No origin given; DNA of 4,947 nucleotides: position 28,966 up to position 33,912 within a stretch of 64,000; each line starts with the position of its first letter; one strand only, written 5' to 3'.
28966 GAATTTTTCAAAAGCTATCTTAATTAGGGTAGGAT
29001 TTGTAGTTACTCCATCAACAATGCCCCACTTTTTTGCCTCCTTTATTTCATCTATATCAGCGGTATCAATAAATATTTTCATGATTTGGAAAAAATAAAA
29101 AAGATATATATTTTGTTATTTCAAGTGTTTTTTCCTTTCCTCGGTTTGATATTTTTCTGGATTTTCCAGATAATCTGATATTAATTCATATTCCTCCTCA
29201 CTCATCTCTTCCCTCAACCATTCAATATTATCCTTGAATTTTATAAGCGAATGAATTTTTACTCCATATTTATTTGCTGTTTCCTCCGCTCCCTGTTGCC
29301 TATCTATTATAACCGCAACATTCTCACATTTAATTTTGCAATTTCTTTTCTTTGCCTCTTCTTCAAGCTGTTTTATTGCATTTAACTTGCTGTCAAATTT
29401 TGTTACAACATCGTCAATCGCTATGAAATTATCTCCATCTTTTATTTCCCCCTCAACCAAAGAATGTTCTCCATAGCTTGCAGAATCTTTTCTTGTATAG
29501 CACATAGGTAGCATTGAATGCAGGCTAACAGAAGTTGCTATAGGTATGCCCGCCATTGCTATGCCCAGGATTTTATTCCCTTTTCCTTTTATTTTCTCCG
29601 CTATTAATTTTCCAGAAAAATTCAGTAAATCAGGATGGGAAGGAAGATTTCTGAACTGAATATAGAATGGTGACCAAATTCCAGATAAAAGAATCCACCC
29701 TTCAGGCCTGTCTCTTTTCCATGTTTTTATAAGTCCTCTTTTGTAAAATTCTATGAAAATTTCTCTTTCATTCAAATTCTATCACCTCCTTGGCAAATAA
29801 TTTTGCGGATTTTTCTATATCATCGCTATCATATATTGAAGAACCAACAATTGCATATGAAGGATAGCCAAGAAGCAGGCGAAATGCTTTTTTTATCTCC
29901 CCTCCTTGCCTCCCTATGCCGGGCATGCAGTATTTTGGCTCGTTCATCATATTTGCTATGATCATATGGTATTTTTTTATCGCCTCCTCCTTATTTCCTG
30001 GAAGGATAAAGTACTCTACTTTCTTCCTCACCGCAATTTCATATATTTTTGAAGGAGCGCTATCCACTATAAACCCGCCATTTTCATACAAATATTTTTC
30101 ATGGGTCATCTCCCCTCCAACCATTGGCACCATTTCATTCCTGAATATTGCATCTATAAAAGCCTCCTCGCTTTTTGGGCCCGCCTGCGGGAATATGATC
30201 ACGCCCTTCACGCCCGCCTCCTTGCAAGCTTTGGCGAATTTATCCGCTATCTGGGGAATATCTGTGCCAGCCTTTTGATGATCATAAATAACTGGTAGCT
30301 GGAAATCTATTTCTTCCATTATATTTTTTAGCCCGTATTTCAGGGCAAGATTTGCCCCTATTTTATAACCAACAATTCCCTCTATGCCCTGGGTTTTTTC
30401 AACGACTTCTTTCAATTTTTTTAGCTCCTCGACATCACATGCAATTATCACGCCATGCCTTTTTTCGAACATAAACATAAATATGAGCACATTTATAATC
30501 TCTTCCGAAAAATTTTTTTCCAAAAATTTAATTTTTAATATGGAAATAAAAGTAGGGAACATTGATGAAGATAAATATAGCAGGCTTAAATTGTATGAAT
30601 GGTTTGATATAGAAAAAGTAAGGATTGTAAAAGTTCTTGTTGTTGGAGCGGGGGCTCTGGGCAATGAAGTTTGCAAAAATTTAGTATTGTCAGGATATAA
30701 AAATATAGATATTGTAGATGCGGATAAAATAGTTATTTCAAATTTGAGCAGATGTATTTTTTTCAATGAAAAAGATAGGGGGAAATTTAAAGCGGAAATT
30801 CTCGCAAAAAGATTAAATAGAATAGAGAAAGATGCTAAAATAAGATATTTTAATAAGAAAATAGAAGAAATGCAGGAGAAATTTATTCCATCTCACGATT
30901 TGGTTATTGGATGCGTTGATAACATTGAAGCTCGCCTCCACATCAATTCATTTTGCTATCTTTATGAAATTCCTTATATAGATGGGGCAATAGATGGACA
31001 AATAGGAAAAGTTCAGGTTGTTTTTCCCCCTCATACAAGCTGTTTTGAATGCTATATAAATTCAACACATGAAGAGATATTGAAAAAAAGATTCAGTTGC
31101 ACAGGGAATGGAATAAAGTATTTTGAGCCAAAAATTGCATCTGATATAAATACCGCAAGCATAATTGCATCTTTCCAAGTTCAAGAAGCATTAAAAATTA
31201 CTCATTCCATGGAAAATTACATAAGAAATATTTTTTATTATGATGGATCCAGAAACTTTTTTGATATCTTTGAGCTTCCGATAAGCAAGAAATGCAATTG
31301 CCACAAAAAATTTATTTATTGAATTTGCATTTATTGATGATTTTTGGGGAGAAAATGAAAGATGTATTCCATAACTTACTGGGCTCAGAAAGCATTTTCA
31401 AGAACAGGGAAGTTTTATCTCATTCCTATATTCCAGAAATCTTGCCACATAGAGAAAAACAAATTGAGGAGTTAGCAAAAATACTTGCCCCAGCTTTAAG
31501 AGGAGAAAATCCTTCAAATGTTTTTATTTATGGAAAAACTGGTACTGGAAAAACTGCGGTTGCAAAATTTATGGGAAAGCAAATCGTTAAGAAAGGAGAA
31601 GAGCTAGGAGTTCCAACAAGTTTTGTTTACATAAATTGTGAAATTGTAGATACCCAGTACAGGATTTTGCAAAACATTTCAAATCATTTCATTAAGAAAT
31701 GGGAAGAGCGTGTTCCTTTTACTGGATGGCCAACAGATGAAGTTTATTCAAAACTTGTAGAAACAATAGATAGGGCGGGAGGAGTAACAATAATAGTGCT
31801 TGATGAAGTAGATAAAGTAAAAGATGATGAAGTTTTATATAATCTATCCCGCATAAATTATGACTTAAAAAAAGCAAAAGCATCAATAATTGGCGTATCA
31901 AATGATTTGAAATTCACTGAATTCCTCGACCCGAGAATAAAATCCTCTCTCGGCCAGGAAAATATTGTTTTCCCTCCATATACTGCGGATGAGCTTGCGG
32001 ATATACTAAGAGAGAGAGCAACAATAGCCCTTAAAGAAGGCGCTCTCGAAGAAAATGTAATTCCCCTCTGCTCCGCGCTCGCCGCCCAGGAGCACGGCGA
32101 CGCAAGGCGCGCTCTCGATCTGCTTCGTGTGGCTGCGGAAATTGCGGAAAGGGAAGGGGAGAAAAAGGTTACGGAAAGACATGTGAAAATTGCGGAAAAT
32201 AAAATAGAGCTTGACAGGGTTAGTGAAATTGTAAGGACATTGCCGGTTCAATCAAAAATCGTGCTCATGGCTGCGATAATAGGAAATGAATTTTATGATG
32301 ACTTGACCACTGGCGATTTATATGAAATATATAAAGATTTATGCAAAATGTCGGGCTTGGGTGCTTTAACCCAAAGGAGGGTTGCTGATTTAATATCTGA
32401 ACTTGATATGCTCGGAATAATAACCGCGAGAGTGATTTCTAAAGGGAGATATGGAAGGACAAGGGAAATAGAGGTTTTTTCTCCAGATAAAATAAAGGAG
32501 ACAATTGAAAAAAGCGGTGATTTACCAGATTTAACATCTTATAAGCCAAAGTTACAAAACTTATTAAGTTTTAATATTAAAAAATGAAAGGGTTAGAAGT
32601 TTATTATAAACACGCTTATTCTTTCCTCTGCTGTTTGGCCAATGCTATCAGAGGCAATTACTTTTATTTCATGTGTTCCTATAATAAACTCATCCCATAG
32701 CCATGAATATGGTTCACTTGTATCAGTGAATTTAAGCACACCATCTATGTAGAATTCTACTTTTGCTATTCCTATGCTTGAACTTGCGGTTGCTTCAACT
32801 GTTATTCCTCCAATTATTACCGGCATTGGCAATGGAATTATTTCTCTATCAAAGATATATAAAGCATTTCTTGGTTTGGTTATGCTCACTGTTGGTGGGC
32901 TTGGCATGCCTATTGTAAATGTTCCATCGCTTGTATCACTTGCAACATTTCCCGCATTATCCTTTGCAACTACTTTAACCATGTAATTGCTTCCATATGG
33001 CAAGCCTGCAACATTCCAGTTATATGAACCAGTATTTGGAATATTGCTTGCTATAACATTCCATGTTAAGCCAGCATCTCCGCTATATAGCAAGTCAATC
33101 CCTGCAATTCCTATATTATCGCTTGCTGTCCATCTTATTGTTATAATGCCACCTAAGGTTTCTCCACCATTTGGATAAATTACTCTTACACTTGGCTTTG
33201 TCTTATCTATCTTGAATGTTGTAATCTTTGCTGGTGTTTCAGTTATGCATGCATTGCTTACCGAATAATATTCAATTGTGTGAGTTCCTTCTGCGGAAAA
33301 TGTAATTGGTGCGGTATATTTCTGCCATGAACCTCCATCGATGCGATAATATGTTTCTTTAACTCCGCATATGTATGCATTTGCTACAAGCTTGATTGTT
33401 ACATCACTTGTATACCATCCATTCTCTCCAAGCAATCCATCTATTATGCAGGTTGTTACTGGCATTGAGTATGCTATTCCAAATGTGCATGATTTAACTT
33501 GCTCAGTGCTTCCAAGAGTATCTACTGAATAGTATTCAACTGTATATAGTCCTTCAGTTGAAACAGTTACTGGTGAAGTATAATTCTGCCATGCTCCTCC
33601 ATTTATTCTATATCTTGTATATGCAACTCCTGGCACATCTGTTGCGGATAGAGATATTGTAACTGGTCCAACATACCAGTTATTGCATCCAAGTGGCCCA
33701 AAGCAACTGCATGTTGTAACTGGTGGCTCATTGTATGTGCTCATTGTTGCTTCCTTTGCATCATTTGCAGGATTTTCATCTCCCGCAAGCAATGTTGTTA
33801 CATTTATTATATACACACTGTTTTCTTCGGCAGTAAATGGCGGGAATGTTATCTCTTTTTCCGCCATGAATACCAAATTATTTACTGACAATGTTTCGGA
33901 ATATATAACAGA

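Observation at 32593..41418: Giant (2941 aa) secreted C25-peptidase / CARDB / MAM-like / Ig multidomain protein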

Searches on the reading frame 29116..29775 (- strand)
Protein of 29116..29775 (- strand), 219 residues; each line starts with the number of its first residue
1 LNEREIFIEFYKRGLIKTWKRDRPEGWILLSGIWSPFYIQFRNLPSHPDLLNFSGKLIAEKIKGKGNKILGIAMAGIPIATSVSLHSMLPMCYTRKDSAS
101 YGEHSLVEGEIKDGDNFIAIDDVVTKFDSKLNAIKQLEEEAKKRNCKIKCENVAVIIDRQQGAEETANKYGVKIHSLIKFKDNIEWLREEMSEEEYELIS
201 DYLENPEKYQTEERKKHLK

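Call 10: search_protein_families(library=pfam, proteins=[window:29116-29775:-], max_evalue=0.001)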
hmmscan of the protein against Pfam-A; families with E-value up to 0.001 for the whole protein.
window:29116-29775:- (219 aa): 1 family
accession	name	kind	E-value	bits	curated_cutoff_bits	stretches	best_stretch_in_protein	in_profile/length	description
PF00156.33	Pribosyltran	-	0.0004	20.2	26.3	1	57-166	22-133/158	Phosphoribosyl transferase domain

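Call 11: search_protein_families(library=ncbifam, proteins=[window:29116-29775:-], max_evalue=0.001)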
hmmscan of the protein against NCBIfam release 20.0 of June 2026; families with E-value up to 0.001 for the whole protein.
window:29116-29775:- (219 aa): 11 families
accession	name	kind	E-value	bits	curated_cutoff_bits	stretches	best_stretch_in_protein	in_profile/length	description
TIGR00336.1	pyrE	equivalog_domain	1.8e-28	99.5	106.8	1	27-182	14-172/173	orotate phosphoribosyltransferase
NF001729.0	PRK00455.1-3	equivalog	1.3e-22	80.3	245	1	25-215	32-225/231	orotate phosphoribosyltransferase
NF010382.0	PRK13809.1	equivalog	2.1e-21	76.3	208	1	27-189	28-187/210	orotate phosphoribosyltransferase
NF004034.0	PRK05500.1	equivalog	1.6e-18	66.6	656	1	30-196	308-471/478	bifunctional orotidine-5'-phosphate decarboxylase/orotate phosphoribosyltransferase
TIGR01367.1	pyrE_Therm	equivalog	5e-14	52.3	150.25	1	27-181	17-163/187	orotate phosphoribosyltransferase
NF040646.1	HPT_Archaea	equivalog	2.1e-11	43.8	200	1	47-180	35-174/184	hypoxanthine/guanine phosphoribosyltransferase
NF002635.0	PRK02304.1-4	subfamily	5.3e-09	35.9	146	1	48-180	36-174/188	adenine phosphoribosyltransferase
NF002620.0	PRK02277.1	subfamily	7.4e-09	35.6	115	1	38-180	56-197/201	orotate phosphoribosyltransferase-like protein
NF006671.0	PRK09219.1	equivalog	1.8e-05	24.3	177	0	47-100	31-85/192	xanthine phosphoribosyltransferase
TIGR01744.1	XPRTase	equivalog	6.1e-05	22.7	164.45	0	47-179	31-177/191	xanthine phosphoribosyltransferase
NF009211.0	PRK12560.1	equivalog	0.0003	20.6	188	0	49-182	35-178/187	adenine phosphoribosyltransferase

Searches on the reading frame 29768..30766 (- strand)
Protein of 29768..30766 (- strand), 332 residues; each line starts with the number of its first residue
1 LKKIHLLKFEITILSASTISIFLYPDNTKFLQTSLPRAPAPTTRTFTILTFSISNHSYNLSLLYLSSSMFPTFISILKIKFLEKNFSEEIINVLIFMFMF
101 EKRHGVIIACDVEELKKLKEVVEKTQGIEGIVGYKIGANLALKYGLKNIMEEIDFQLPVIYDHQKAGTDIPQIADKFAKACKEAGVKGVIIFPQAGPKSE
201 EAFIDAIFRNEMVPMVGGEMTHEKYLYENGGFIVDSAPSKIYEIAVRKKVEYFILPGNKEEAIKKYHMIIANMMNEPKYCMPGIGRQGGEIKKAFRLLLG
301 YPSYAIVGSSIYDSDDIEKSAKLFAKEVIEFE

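Call 10: search_protein_families(library=pfam, proteins=[window:29768-30766:-], max_evalue=0.001)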
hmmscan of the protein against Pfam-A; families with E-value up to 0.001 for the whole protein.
window:29768-30766:- (332 aa): 1 family
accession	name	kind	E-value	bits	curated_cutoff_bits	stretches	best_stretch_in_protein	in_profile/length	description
PF00215.30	OMPdecase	-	8.8e-09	36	27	1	106-322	3-219/221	Orotidine 5'-phosphate decarboxylase / HUMPS family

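Call 11: search_protein_families(library=ncbifam, proteins=[window:29768-30766:-], max_evalue=0.001)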
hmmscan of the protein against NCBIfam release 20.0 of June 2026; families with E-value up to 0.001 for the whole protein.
window:29768-30766:- (332 aa): 3 families
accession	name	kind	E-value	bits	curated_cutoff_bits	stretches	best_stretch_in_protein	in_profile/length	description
NF010386.0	PRK13813.1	equivalog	1.8e-19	70.2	208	1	102-328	3-213/216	orotidine 5'-phosphate decarboxylase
TIGR01740.1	pyrF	equivalog_domain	2.9e-09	36.9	92.3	1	106-322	1-213/216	orotidine-5'-phosphate decarboxylase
NF001273.0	PRK00230.1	equivalog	0.00095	18.6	193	0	103-207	4-104/233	orotidine-5'-phosphate decarboxylase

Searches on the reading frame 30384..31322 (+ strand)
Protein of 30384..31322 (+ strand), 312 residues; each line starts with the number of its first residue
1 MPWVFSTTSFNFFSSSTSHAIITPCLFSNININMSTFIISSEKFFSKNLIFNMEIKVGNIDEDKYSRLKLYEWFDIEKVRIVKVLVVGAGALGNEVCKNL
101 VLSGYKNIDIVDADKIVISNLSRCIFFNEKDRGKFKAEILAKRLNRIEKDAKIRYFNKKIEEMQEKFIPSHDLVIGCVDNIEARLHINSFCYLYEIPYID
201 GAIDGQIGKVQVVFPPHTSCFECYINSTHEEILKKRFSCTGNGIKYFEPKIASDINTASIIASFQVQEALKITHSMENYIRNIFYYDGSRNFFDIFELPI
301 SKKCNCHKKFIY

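Call 10: search_protein_families(library=pfam, proteins=[window:30384-31322:+], max_evalue=0.001)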
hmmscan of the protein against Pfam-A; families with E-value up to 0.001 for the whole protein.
window:30384-31322:+ (312 aa): 1 family
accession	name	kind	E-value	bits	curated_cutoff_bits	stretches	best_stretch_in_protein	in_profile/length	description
PF00899.27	ThiF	-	3.3e-53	180.7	28.1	1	76-306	15-236/238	ThiF family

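Call 11: search_protein_families(library=ncbifam, proteins=[window:30384-31322:+], max_evalue=0.001)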
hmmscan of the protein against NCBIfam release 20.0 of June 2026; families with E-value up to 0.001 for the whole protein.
window:30384-31322:+ (312 aa): 19 families
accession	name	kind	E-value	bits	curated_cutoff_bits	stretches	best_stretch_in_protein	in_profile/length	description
TIGR02356.1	adenyl_thiF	equivalog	4e-37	127.6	275.25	1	77-272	17-202/203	thiazole biosynthesis adenylyltransferase ThiF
NF004281.0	PRK05690.1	subfamily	1.2e-29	103.3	266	1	64-306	12-247/250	molybdopterin-synthase adenylyltransferase MoeB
NF009123.0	PRK12475.1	subfamily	1e-27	97.3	510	1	63-306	3-240/338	MoeB/ThiF family adenylyltransferase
TIGR02355.1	moeB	equivalog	1.6e-24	86.6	376.55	1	74-304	14-237/240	molybdopterin-synthase adenylyltransferase MoeB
NF006204.0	PRK08328.1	equivalog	9.7e-23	81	339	1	69-298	15-231/231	hypothetical protein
NF006444.0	PRK08762.1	equivalog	9.8e-23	80.4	449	1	77-308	143-369/387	molybdopterin-synthase adenylyltransferase MoeB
NF047750.1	SAMPActivE1UbaA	equivalog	1.5e-22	80.2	450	1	82-245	33-194/270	SAMP-activating enzyme E1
TIGR01408.1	Ube1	subfamily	6.7e-19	67.1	750.05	1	77-223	415-571/1008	ubiquitin-activating enzyme E1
NF006395.0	PRK08644.1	equivalog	2.7e-18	66.4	159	1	77-187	26-136/215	sulfur carrier protein ThiS adenylyltransferase ThiF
NF005902.0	PRK07878.1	equivalog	1.6e-16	60.2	647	1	78-216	39-178/392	adenylyltransferase/sulfurtransferase MoeZ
NF004111.0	PRK05600.1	equivalog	8.2e-16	58.1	437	1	76-203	36-164/371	ThiF family adenylyltransferase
NF005646.0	PRK07411.1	equivalog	5.6e-14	52.1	633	1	59-212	13-170/390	molybdopterin-synthase adenylyltransferase MoeB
NF011696.0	PRK15116.1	equivalog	1.8e-13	50.8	304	1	78-237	27-189/268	tRNA cyclic N6-threonylcarbamoyladenosine(37) synthase TcdA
TIGR03736.1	PRTRC_ThiF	hypoth_equivalog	3.2e-13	49.6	144.75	1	80-189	10-125/245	PRTRC system ThiF family protein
TIGR02354.1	thiF_fam2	equivalog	1e-12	48.4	152.2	1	77-186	17-126/200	thiamine biosynthesis protein ThiF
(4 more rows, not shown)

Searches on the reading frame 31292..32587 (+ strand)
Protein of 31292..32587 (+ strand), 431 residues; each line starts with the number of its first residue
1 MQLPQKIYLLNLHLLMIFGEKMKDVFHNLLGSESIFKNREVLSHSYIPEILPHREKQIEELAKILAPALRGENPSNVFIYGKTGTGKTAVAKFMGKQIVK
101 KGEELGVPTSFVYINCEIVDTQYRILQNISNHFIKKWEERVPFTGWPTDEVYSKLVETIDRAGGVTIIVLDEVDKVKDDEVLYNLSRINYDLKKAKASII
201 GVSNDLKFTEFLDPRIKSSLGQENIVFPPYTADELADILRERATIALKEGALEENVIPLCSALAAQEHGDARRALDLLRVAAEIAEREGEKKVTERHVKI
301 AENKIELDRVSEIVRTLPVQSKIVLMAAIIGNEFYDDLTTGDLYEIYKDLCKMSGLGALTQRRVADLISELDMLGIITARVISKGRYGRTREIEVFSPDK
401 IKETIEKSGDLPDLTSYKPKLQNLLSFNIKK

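Call 10: search_protein_families(library=pfam, proteins=[window:31292-32587:+], max_evalue=0.001)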
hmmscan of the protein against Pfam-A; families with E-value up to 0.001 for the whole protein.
window:31292-32587:+ (431 aa): 14 families
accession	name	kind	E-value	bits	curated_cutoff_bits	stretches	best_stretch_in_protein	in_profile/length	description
PF22703.2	Cdc6_lid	-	3.3e-27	94.6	27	1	237-302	2-67/68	Cdc6 AAA+ ATPase-type lid domain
PF09079.17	Cdc6_C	-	3.5e-26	91.4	25.1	1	313-402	2-94/96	CDC6, C terminal winged helix domain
PF22606.2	Cdc6-ORC-like_ATPase_lid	-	5.3e-11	42.7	27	1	230-288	1-59/60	Cdc6/ORC-like, ATPase lid domain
PF13191.12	AAA_16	-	1.4e-10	42.4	32.6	1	51-179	2-147/167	AAA ATPase domain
PF13401.12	AAA_22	-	4.9e-09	37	27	1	74-197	5-118/130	AAA domain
PF01637.24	ATPase_2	-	2.4e-06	27.9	33.2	1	54-187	4-137/225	ATPase domain predominantly from Archaea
PF00004.35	AAA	-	4.4e-05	24.4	21.2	1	78-180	2-73/131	ATPase family associated with various cellular activities (AAA)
PF00270.35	DEAD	-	8.7e-05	22.7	26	0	67-192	10-145/167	DEAD/DEAH box helicase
PF24883.2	NPHP3_N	-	0.00022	21.9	24.8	0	73-187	21-147/164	Nephrocystin 3, N-terminal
PF07693.20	KAP_NTPase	-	0.0003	20.6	20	0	54-101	1-47/293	KAP family P-loop domain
PF00931.28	NB-ARC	-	0.00071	19.3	23.5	0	55-178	2-114/248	NB-ARC domain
PF13481.12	AAA_25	-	0.00078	19.5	27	0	77-176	36-155/195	AAA domain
PF16193.11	AAA_assoc_2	-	0.0008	20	34.3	0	260-300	12-55/81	AAA C-terminal domain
PF05673.19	DUF815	-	0.00096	18.8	23.8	0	54-102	33-81/249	Protein of unknown function (DUF815)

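Call 11: search_protein_families(library=ncbifam, proteins=[window:31292-32587:+], max_evalue=0.001)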
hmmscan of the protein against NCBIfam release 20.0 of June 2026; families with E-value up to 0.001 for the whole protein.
window:31292-32587:+ (431 aa): 12 families
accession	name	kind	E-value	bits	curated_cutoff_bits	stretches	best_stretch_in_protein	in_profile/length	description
NF001625.0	PRK00411.1-3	equivalog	3.3e-175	582.8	501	1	20-422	5-410/415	ORC1-type DNA replication protein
TIGR02928.1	TIGR02928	subfamily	1.7e-137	458.2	181.3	1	35-394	1-365/366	orc1/cdc6 family replication initiation protein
NF001624.0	PRK00411.1-2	subfamily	6.9e-67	225.9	354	1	29-406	7-373/374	ORC1-type DNA replication protein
NF001623.0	PRK00411.1-1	equivalog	4.8e-64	216.6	311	1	21-398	3-390/411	ORC1-type DNA replication protein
NF001626.0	PRK00411.1-5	equivalog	7.5e-47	159.9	417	1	32-395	13-363/374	ORC1-type DNA replication protein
NF047389.1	ATPase_Sll1717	subfamily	1.5e-06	27.6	75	0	272-388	318-423/454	P-loop ATPase, Sll1717 family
TIGR02902.1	spore_lonB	equivalog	3.4e-06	26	723.3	0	62-101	74-113/531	ATP-dependent protease LonB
NF003230.0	PRK04195.1-6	equivalog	1.4e-05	23.9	441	0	163-297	96-223/494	replication factor C large subunit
NF000868.0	PRK00080.1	equivalog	6.7e-05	21.9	282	0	229-309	179-254/330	Holliday junction branch migration DNA helicase RuvB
NF003233.0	PRK04195.2-3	equivalog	0.00041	19.3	471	0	166-305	98-228/504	replication factor C large subunit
TIGR01618.1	phage_P_loop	hypoth_equivalog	0.00052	19.7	138.75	0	72-99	10-38/220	phage nucleotide-binding protein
NF005304.0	PRK06835.1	equivalog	0.00053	19.2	215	0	59-103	169-212/330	ATP-binding protein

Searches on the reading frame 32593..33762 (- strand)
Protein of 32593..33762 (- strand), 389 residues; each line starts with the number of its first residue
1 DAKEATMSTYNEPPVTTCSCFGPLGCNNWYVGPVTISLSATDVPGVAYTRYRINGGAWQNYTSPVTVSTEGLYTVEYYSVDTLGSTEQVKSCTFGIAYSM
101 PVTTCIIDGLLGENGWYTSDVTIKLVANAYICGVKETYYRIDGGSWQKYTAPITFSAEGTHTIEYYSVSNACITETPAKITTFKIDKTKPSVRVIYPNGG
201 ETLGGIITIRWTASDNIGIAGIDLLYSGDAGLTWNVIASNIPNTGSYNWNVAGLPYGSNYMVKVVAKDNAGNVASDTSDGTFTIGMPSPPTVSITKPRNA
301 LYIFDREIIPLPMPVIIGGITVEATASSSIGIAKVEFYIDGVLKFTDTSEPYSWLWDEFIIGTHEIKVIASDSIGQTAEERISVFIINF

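Call 50: search_protein_families(library=pfam, proteins=[window:32593-33762:-], max_evalue=0.01)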
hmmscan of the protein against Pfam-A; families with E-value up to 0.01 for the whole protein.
window:32593-33762:- (389 aa): 6 families
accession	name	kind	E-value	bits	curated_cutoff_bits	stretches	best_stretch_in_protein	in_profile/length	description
PF17957.7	Big_7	-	1.8e-25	89.8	24.1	2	290-368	1-70/70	Bacterial Ig domain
PF03174.19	CHB_HEX_C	-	3.2e-06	27.4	23.6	0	42-69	31-59/76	Chitobiase/beta-hexosaminidase C-terminal domain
PF19077.6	Big_13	-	9.7e-06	26.5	27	0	259-284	76-100/102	Bacterial Ig-like domain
PF13754.12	Big_3_4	-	0.0014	18.9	27.3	0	249-274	24-50/106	Domain of unknown function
PF00041.27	fn3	-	0.0022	18.6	25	0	207-272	16-74/84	Fibronectin type III domain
PF13750.12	Big_3_3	-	0.0029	17.7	27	0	246-295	4-51/157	Bacterial Ig-like domain (group 3)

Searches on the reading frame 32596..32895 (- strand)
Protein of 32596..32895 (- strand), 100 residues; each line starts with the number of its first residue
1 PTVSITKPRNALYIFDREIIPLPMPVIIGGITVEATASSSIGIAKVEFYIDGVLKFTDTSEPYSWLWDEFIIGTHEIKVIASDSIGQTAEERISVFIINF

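Call 68: search_protein_families(library=ncbifam, proteins=[window:32596-32895:-], max_evalue=0.01)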
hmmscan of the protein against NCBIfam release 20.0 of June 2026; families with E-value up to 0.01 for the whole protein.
window:32596-32895:- (100 aa): 0 families

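Call 69: search_protein_families(library=pfam, proteins=[window:32596-32895:-], max_evalue=0.01)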
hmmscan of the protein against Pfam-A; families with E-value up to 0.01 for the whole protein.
window:32596-32895:- (100 aa): 1 family
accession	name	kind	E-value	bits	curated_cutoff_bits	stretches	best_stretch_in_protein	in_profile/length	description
PF17957.7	Big_7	-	5.3e-15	56.3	24.1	1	1-79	1-70/70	Bacterial Ig domain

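Call 88: find_homologous_proteins(query=window:32596-32895:-, max_evalue=0.001)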
Query window:32596-32895:- (100 aa): 14 proteins with E <= 0.001 among 18 candidates.
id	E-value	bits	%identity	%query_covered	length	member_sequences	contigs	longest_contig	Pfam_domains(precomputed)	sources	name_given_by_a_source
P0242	4.1e-45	170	85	96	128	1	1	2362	PF17957.8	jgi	jgi:hypothetical protein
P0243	1.3e-39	152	70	99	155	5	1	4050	PF17957.8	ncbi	ncbi:MAG: Ig-like domain-containing protein, partial [Candidatus Thermoplasmatota archaeon]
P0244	1.9e-38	149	67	98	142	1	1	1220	PF17957.8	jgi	jgi:hypothetical protein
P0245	2.7e-33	132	63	97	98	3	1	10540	PF17957.8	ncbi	ncbi:MAG: Ig-like domain-containing protein, partial [Candidatus Thermoplasmatota archaeon]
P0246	2.2e-24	104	55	100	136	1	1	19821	PF17957.8,PF19077.7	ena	-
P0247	7.5e-24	102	55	100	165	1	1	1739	PF16402.13,PF17957.8,PF16317.12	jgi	-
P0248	4.0e-23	100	57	99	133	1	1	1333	PF17957.8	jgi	-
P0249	4.2e-23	99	59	96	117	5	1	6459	PF17957.8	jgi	-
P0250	5.5e-21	93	51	96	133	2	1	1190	PF17957.8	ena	-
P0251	5.6e-20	89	53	97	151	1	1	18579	PF17957.8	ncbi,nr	ncbi:MAG: hypothetical protein J7K12_01360, partial [Thermoplasmata archaeon]|nr:hypothetical protei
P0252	7.7e-20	89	59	75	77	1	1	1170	PF17957.8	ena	-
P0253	2.1e-17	81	60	75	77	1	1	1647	PF17957.8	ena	-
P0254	2.6e-8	52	48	78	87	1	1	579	PF17957.8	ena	-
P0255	2.1e-6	46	32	87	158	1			PF17957.8,PF13750.13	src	-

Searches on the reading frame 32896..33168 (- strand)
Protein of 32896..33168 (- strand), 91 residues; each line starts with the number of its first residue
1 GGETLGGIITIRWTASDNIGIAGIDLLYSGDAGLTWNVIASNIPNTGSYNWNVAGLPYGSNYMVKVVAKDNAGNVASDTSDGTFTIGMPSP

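Call 68: search_protein_families(library=ncbifam, proteins=[window:32896-33168:-], max_evalue=0.01)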
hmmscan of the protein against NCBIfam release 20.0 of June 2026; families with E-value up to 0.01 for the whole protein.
window:32896-33168:- (91 aa): 2 families
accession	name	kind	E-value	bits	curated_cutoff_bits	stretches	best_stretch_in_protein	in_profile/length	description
NF041611.1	exoglucan_CbhB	equivalog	0.00019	19.6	1950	1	8-81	721-785/997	exoglucanase CbhB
NF045522.1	MXAN_2561_fam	equivalog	0.0039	16.7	150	1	44-80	216-252/304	MXAN_2561 family MXYO-CTERM-anchored protein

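Call 69: search_protein_families(library=pfam, proteins=[window:32896-33168:-], max_evalue=0.01)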
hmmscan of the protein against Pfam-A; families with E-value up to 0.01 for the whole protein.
window:32896-33168:- (91 aa): 2 families
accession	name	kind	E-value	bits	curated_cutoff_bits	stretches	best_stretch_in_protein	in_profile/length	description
PF17957.7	Big_7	-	8e-05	23.7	24.1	1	4-60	13-65/70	Bacterial Ig domain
PF00041.27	fn3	-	0.00047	20.8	25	1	9-75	16-75/84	Fibronectin type III domain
